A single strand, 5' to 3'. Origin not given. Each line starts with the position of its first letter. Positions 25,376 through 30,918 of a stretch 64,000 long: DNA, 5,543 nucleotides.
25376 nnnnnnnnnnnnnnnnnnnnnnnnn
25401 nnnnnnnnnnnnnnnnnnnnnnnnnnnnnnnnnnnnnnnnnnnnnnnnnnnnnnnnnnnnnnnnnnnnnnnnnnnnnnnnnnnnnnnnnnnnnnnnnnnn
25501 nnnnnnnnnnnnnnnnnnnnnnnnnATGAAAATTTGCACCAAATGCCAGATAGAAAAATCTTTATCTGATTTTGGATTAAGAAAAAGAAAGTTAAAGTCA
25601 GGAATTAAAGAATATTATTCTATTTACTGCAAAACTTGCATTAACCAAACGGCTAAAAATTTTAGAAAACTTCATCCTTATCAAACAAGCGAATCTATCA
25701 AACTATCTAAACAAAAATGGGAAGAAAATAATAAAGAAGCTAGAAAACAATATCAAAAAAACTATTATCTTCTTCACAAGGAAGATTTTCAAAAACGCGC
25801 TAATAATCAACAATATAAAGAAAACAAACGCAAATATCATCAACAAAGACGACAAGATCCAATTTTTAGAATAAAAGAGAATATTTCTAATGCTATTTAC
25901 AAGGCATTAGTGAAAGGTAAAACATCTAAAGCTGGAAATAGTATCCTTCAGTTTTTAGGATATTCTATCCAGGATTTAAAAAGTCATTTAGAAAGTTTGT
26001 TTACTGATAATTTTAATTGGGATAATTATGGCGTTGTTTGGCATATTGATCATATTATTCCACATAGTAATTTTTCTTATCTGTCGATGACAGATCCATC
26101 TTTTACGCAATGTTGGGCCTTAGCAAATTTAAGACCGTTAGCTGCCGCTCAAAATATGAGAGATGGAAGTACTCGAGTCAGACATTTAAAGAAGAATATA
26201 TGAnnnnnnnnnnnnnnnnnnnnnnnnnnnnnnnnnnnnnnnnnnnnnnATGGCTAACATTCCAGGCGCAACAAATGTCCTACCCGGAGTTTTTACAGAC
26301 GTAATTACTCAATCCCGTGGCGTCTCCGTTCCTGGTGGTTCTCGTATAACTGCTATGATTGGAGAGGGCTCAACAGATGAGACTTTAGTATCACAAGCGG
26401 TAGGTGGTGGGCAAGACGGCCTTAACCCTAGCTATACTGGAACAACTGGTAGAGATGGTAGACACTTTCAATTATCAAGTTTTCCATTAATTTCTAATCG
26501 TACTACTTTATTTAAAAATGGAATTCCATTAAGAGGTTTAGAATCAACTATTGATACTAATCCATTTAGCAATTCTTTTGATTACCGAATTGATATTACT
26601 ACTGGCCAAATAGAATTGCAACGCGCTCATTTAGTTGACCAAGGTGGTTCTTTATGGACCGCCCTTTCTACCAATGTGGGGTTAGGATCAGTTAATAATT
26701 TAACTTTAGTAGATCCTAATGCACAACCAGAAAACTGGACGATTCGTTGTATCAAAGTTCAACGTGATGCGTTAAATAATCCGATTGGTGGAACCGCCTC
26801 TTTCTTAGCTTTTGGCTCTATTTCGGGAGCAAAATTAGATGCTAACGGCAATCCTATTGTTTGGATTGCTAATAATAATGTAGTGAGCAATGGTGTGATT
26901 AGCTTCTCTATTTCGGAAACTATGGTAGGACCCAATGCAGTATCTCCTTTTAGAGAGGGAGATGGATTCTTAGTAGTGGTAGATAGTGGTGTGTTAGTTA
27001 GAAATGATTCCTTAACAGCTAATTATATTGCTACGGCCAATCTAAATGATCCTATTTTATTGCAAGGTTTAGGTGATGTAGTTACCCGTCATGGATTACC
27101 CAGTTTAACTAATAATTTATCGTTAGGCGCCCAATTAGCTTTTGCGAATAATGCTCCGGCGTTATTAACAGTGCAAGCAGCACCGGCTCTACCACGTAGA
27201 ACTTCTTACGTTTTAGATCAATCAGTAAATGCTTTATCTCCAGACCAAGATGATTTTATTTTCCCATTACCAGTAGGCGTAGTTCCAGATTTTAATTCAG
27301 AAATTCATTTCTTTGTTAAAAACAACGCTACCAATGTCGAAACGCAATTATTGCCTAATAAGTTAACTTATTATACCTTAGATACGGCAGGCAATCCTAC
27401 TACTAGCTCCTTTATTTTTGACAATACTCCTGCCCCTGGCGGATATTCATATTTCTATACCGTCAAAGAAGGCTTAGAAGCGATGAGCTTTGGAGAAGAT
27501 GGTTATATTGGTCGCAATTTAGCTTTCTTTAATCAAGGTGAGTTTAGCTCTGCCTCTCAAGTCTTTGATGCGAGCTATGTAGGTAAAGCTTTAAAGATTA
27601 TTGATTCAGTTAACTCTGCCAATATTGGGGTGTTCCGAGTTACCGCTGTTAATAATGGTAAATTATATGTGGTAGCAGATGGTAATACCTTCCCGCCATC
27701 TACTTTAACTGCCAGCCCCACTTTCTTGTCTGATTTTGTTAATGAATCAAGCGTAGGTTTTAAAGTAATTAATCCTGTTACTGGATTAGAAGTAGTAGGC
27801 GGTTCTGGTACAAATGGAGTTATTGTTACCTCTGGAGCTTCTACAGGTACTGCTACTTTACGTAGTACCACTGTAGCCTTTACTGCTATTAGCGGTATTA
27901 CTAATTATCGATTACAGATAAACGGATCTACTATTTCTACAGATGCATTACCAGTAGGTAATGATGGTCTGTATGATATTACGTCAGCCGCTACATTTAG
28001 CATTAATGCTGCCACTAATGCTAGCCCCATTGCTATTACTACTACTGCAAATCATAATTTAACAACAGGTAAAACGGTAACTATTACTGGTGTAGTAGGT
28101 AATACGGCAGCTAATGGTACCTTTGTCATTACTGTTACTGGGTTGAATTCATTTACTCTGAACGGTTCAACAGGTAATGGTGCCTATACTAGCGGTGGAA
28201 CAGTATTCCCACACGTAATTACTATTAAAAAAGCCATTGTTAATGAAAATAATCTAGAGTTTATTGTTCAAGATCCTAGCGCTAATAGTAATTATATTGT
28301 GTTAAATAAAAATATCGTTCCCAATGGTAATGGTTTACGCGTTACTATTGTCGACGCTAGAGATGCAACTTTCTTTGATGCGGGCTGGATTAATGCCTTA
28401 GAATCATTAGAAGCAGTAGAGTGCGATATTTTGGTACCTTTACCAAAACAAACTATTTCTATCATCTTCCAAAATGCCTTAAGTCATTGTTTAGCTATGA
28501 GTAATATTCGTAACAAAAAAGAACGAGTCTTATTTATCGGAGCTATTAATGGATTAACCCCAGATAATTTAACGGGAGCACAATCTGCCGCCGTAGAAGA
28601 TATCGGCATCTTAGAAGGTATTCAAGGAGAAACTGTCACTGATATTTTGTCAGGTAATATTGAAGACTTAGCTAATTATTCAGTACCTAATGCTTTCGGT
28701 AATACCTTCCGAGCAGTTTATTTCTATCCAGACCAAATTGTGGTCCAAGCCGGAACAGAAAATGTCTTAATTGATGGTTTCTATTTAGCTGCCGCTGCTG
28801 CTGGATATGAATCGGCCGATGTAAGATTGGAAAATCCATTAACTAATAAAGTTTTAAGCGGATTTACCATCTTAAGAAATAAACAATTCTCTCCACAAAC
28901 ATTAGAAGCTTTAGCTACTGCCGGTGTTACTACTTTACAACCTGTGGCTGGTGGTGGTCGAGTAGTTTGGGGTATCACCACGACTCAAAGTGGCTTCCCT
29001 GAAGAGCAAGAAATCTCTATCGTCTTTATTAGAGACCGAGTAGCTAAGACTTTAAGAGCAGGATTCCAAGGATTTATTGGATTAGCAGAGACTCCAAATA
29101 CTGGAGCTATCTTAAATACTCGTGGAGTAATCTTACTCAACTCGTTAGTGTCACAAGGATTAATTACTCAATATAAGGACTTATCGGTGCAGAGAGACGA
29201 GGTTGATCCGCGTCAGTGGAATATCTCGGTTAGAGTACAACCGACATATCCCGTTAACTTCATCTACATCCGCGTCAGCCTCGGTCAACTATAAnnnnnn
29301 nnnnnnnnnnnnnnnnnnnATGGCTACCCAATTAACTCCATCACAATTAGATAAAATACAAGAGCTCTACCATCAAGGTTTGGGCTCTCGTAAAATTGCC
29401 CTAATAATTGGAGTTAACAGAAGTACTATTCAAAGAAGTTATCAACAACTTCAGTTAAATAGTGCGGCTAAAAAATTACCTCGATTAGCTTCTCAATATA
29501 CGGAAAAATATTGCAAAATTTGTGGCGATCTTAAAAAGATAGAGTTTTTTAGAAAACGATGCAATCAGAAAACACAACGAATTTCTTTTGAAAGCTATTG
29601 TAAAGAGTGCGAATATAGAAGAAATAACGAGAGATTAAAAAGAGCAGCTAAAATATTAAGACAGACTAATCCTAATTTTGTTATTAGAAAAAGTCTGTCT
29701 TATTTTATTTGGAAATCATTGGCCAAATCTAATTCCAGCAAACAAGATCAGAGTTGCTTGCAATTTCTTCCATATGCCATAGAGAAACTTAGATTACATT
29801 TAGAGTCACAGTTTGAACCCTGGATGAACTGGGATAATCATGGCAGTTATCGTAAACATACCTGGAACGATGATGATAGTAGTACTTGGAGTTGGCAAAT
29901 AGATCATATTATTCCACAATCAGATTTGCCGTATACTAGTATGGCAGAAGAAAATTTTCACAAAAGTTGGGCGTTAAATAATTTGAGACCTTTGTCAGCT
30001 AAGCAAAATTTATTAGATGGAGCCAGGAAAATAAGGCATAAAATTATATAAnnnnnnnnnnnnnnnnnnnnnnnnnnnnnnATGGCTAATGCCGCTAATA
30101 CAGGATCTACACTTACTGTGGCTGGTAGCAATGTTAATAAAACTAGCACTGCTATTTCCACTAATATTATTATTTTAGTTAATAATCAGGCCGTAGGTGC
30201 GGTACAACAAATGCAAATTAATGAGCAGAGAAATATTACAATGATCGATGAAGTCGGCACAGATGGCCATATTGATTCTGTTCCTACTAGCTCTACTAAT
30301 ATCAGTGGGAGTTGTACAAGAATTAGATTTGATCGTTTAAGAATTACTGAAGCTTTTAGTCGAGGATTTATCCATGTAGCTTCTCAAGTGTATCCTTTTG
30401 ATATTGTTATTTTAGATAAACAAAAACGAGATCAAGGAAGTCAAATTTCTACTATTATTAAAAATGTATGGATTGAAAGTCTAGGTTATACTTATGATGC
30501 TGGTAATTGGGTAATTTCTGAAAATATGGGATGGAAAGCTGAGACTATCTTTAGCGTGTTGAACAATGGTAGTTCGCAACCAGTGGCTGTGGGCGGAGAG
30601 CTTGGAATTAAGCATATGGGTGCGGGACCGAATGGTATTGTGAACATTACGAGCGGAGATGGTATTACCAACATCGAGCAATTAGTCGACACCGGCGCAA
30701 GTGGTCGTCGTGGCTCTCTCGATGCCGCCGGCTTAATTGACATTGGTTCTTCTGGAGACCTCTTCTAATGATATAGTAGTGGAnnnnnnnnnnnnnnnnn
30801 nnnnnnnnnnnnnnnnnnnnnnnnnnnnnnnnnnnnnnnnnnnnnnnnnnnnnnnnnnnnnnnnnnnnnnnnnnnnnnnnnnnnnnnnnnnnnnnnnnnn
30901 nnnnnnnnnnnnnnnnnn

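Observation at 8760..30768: Synonymous GC3-rich patches in conserved genes abutting free-standing endonuclease genes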

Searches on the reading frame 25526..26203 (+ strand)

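Call 7: search_protein_families(library=pfam, proteins=[window:25526-26203:+], max_evalue=0.01)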
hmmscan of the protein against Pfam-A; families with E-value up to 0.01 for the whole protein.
window:25526-26203:+ (225 aa): 0 families

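Call 9: search_protein_families(library=phrogs, proteins=[window:25526-26203:+], max_evalue=0.001)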
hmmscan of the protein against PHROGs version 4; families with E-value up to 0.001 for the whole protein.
window:25526-26203:+ (225 aa): 2 families
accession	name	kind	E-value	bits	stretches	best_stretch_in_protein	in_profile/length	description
phrog_1035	-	DNA, RNA and nucleotide metabolism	9.4e-10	39.8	1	1-212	63-209/271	endonuclease VII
phrog_2340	-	DNA, RNA and nucleotide metabolism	2.5e-05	25.5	1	1-135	8-122/171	endonuclease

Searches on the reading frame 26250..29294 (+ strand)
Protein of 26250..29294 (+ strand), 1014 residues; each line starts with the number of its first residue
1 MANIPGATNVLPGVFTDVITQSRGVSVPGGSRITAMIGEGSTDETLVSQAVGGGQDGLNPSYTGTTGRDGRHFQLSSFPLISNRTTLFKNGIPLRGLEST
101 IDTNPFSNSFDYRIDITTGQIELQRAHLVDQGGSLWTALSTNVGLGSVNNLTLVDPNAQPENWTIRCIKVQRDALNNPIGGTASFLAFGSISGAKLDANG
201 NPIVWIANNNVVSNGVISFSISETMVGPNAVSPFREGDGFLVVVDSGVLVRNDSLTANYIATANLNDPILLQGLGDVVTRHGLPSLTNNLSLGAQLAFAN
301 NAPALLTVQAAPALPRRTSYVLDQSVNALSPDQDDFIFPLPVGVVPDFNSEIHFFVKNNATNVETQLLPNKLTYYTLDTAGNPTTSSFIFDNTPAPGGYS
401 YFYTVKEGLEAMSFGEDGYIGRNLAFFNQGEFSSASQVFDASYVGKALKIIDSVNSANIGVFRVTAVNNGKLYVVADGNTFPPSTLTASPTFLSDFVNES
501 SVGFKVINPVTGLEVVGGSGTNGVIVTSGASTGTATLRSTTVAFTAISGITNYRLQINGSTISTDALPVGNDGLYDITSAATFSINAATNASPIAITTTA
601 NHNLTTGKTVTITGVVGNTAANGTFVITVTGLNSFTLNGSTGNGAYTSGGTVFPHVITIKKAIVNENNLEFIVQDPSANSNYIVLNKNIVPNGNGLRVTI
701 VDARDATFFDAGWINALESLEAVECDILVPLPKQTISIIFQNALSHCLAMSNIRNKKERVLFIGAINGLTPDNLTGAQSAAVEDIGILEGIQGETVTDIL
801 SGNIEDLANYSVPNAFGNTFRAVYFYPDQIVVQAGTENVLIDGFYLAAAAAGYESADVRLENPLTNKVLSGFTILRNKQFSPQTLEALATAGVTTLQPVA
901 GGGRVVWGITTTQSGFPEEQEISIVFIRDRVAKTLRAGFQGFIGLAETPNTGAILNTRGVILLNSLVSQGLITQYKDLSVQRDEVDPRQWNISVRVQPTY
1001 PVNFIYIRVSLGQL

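Call 7: search_protein_families(library=pfam, proteins=[window:26250-29294:+], max_evalue=0.01)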
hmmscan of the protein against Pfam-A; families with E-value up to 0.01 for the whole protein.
window:26250-29294:+ (1014 aa): 3 families
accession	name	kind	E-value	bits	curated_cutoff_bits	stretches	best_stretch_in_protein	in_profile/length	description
PF16190.11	E1_FCCH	-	3.4e-08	33.9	29.5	1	596-652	8-66/70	Ubiquitin-activating enzyme E1 FCCH domain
PF04984.19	Phage_sheath_1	-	1.5e-05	25.3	31.4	1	820-911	74-167/168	Phage tail sheath protein subtilisin-like domain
PF17482.7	Phage_sheath_1C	-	3e-05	24.4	26.9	1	927-1010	14-102/104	Phage tail sheath C-terminal domain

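Call 9: search_protein_families(library=phrogs, proteins=[window:26250-29294:+], max_evalue=0.001)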
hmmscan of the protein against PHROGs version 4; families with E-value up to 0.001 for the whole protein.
window:26250-29294:+ (1014 aa): 1 family
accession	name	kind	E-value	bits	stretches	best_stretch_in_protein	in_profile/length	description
phrog_2839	-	tail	3.3e-11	43.4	1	836-1011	389-564/581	tail sheath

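Call 10: search_dna_similar(query=window:26250-29294:+, collection=phages, mode=protein, max_rows=30)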
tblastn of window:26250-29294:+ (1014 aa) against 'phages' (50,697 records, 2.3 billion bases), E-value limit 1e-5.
Records with a match: 3; places in all: 3; records where one place covers at least 80% of the query: 0.
Best place of each record, by identity: <60% 3.
By first word of the organism name: Bacillus 2; Eggerthella 1.
By host as written in the record: Bacillus megaterium str. ATCC 43725 2; Eggerthella lenta DSM 2243 1.
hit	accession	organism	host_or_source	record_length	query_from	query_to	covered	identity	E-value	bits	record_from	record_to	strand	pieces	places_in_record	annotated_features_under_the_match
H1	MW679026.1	Eggerthella phage LE2-3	Eggerthella lenta DSM 2243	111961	706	1011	30%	28.9%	1e-11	76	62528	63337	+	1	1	tail sheath protein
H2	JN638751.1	Bacillus phage G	Bacillus megaterium str. ATCC 43725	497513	863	1011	15%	30.0%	2e-7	61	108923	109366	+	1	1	178: gp178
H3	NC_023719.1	Bacillus phage G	Bacillus megaterium str. ATCC 43725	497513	863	1011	15%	30.0%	2e-7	61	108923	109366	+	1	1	178: tail sheath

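Call 12: find_related_loci(query=window:26250-29294:+, collection=viral_contigs, flank=4000)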
Query window:26250-29294:+ (1014 aa) in viral_contigs; peptide patterns used: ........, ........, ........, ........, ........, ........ (x = any residue, [..] = any of these).
75 stretches matched a pattern; 73 encode a relative of the query (tblastn E <= 1e-3); 73 distinct loci.
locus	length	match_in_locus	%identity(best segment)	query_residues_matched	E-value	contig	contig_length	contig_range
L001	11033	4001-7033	76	1-1014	0e+0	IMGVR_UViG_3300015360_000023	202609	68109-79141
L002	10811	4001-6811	73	1-1014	0e+0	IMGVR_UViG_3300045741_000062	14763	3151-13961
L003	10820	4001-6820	72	1-1014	0e+0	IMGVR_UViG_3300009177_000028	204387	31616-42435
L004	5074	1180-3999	72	1-1014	0e+0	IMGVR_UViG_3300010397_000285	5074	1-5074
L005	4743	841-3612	67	1-1014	0e+0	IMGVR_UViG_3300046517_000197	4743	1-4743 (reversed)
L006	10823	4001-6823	69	1-1014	0e+0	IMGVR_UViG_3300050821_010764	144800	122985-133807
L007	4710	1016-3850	67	1-1014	0e+0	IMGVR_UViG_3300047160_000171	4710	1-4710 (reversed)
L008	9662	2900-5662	63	1-1014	0e+0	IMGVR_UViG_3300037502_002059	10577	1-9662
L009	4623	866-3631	62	1-1014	0e+0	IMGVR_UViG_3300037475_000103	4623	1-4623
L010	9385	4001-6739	61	1-1014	0e+0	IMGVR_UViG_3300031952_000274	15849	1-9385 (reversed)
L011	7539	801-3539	61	1-1014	0e+0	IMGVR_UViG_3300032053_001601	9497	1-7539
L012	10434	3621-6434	59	1-1010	0e+0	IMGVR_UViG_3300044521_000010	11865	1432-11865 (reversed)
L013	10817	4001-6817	59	1-1014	0e+0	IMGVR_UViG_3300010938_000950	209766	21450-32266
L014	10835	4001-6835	59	1-1014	0e+0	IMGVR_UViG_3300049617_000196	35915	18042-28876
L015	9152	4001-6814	58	1-1014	0e+0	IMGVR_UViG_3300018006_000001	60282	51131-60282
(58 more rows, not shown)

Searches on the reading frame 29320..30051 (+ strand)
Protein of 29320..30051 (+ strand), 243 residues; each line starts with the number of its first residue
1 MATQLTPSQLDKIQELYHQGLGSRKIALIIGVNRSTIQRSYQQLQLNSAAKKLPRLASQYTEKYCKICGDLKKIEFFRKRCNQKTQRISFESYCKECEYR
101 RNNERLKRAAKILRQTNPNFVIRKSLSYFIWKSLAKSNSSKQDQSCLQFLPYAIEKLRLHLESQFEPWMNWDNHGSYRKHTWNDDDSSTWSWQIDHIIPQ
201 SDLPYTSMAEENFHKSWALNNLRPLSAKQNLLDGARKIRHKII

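Call 7: search_protein_families(library=pfam, proteins=[window:29320-30051:+], max_evalue=0.01)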
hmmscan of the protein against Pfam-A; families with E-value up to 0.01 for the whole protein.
window:29320-30051:+ (243 aa): 1 family
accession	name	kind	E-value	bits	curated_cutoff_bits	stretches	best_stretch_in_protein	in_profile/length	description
PF13936.12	HTH_38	-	2.6e-06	27.5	27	1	3-39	3-39/44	Helix-turn-helix domain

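Call 9: search_protein_families(library=phrogs, proteins=[window:29320-30051:+], max_evalue=0.001)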
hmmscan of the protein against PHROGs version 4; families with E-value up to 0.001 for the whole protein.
window:29320-30051:+ (243 aa): 8 families
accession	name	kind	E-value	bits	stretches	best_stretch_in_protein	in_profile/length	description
phrog_1035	-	DNA, RNA and nucleotide metabolism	2.5e-09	38.4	1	54-234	54-211/271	endonuclease VII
phrog_664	-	DNA, RNA and nucleotide metabolism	9.9e-05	23.3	1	3-39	83-119/210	DNA binding protein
phrog_517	-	DNA, RNA and nucleotide metabolism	0.00012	24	1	4-39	85-120/128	HTH DNA binding protein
phrog_125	-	DNA, RNA and nucleotide metabolism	0.00018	22.1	1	4-62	162-221/254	DNA invertase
phrog_2255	-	DNA, RNA and nucleotide metabolism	0.00037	21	1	57-118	48-101/211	HNH endonuclease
phrog_2308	-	unknown function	0.00043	21.4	0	6-110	2-97/138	-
phrog_3855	-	DNA, RNA and nucleotide metabolism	0.00068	21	0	7-45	66-104/115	HTH DNA binding protein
phrog_4646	-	integration and excision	0.00068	19.9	0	3-124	5-98/344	transposase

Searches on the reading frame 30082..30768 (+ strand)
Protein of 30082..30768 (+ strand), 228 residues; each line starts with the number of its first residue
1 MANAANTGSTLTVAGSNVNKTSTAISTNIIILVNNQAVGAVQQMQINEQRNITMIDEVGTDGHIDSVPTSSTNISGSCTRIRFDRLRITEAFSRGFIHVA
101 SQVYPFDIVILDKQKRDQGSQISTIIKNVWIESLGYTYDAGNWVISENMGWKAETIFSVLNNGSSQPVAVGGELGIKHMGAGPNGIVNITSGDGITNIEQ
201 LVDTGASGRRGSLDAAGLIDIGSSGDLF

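Call 7: search_protein_families(library=pfam, proteins=[window:30082-30768:+], max_evalue=0.01)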
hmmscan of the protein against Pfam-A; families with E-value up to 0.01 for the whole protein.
window:30082-30768:+ (228 aa): 0 families

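Call 9: search_protein_families(library=phrogs, proteins=[window:30082-30768:+], max_evalue=0.001)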
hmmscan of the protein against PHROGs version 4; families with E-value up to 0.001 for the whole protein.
window:30082-30768:+ (228 aa): 1 family
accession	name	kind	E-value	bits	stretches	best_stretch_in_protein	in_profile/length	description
phrog_985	-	head and packaging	0.00046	20.9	1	19-119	5-100/141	virion structural protein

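Call 28: find_encoding_contigs(protein=window:30082-30768:+, flank=3000, max_places=10)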
Protein window:30082-30768:+ (228 aa): 10 contigs read that carry it; 5 places shown.
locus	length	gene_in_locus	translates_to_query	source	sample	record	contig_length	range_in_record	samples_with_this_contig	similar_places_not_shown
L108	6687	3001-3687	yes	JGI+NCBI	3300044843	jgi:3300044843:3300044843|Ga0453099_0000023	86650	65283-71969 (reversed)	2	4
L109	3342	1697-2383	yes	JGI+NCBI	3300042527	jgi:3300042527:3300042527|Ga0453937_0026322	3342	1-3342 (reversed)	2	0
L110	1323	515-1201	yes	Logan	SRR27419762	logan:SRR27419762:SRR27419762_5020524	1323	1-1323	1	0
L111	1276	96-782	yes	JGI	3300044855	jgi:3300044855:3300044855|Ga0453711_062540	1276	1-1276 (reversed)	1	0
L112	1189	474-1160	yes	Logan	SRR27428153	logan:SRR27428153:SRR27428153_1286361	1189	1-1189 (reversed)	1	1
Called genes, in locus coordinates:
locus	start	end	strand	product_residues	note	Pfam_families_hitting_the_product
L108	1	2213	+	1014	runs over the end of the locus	PF16190:E1_FCCH, PF04984:Phage_sheath_1 (faint)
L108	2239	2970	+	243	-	PF13936:HTH_38 (weak)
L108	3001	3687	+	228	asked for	-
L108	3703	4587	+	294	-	PF05265:DUF723, PF14311:DUF4379 (faint), PF05265:DUF723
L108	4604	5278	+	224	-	-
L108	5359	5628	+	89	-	-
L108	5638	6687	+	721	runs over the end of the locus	-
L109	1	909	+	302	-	?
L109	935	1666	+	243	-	PF13936:HTH_38 (weak)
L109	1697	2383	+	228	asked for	-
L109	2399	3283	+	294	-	PF05265:DUF723, PF14311:DUF4379 (faint), PF05265:DUF723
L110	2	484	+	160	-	?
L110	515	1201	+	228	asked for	-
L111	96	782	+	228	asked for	-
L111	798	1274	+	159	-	?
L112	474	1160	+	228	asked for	-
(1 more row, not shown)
